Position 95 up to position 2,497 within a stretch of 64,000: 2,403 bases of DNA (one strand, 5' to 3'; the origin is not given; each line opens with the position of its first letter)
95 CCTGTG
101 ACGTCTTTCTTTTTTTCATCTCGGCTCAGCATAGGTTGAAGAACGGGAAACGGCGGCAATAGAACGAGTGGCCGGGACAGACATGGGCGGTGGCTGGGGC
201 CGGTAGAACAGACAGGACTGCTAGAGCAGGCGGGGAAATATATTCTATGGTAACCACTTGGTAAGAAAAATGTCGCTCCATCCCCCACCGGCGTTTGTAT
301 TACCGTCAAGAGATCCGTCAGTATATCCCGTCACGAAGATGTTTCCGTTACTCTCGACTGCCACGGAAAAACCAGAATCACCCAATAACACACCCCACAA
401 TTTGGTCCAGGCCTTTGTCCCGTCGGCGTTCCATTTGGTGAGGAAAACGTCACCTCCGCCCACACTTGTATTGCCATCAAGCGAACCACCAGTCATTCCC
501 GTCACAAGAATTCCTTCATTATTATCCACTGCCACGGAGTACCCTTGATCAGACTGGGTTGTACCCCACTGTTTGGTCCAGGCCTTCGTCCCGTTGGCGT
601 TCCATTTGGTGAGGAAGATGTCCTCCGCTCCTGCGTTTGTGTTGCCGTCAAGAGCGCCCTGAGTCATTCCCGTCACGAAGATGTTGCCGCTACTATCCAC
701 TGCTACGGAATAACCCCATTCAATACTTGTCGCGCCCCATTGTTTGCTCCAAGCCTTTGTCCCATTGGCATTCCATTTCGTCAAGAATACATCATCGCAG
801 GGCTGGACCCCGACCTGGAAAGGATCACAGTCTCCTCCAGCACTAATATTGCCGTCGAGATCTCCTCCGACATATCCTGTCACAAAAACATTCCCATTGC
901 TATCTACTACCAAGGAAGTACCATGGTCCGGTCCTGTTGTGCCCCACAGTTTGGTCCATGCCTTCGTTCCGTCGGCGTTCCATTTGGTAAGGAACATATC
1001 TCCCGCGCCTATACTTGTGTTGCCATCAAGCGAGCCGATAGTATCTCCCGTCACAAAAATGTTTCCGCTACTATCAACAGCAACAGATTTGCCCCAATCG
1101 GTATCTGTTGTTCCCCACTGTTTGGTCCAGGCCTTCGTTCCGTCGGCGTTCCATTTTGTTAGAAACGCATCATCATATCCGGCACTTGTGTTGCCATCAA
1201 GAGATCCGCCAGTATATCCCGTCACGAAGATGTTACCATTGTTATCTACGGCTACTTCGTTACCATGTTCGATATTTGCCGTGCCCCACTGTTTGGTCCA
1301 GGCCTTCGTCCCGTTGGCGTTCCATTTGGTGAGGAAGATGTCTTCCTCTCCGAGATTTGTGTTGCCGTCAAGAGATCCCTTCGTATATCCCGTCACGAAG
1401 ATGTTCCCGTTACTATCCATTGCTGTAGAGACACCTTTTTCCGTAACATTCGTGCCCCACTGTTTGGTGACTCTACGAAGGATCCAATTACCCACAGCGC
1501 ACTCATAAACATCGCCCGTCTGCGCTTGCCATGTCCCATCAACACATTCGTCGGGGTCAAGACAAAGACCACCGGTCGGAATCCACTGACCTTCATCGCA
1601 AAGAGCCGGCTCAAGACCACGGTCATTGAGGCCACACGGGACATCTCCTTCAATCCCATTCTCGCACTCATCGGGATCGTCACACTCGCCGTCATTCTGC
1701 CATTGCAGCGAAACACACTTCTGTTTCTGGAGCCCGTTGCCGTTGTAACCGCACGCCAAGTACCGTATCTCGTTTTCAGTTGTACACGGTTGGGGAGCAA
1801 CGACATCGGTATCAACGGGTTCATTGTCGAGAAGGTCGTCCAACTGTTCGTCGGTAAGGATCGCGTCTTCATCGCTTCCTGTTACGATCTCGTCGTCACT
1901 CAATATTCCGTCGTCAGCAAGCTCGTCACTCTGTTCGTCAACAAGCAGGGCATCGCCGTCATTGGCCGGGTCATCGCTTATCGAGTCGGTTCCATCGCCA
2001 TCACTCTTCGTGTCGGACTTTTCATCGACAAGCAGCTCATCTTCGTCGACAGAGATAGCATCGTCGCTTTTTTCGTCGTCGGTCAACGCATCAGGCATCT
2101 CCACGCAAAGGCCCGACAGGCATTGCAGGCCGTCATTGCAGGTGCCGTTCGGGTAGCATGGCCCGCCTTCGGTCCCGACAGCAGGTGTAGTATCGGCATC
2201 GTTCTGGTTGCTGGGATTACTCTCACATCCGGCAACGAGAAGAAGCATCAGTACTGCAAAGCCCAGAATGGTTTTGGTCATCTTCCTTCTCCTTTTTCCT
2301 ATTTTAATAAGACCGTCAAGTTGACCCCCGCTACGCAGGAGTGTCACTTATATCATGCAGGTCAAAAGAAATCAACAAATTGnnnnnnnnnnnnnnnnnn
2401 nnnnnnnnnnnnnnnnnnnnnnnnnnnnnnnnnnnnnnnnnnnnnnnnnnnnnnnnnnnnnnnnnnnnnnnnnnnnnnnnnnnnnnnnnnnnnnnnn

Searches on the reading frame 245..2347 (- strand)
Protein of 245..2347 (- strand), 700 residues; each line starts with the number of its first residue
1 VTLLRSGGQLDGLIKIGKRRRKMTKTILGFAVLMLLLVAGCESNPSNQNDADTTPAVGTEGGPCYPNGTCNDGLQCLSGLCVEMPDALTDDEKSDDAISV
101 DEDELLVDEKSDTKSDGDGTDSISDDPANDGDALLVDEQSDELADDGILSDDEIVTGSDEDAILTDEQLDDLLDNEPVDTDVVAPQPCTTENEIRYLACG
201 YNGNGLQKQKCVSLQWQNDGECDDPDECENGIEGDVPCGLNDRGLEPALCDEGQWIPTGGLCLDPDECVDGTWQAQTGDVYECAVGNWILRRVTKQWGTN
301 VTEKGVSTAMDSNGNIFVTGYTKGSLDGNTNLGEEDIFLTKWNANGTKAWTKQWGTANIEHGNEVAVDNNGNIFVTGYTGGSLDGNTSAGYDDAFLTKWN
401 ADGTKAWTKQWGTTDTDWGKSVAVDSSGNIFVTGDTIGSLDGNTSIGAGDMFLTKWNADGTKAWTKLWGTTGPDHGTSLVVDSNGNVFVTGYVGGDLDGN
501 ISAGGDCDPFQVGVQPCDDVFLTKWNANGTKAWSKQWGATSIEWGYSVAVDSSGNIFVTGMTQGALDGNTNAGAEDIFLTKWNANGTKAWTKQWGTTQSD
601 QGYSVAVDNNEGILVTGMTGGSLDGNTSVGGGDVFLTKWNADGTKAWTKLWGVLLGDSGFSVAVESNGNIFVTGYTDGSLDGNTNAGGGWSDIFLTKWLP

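Call 15: search_protein_families(library=pfam, proteins=[window:245-2347:-], max_evalue=0.001)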
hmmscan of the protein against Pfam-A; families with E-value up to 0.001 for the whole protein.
window:245-2347:- (700 aa): 1 family
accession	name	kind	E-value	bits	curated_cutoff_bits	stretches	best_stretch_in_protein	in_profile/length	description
PF06739.17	SBBP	-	1.1e-46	156.9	20.5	7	407-439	2-36/38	Beta-propeller repeat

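Call 16: search_protein_families(library=ncbifam, proteins=[window:245-2347:-], max_evalue=0.001)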
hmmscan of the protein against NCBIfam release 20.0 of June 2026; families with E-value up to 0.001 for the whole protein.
window:245-2347:- (700 aa): 2 families
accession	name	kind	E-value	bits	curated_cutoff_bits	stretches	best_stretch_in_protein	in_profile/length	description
NF047494.1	Lepto_SBBP_lipo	equivalog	1.2e-79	268.2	400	6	306-399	369-465/466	SBBP repeat beta-propeller lipoprotein, LipL53 family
TIGR02608.1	delta_60_rpt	domain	2.6e-16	59.2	76.5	0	362-404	3-39/55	delta-60 repeat domain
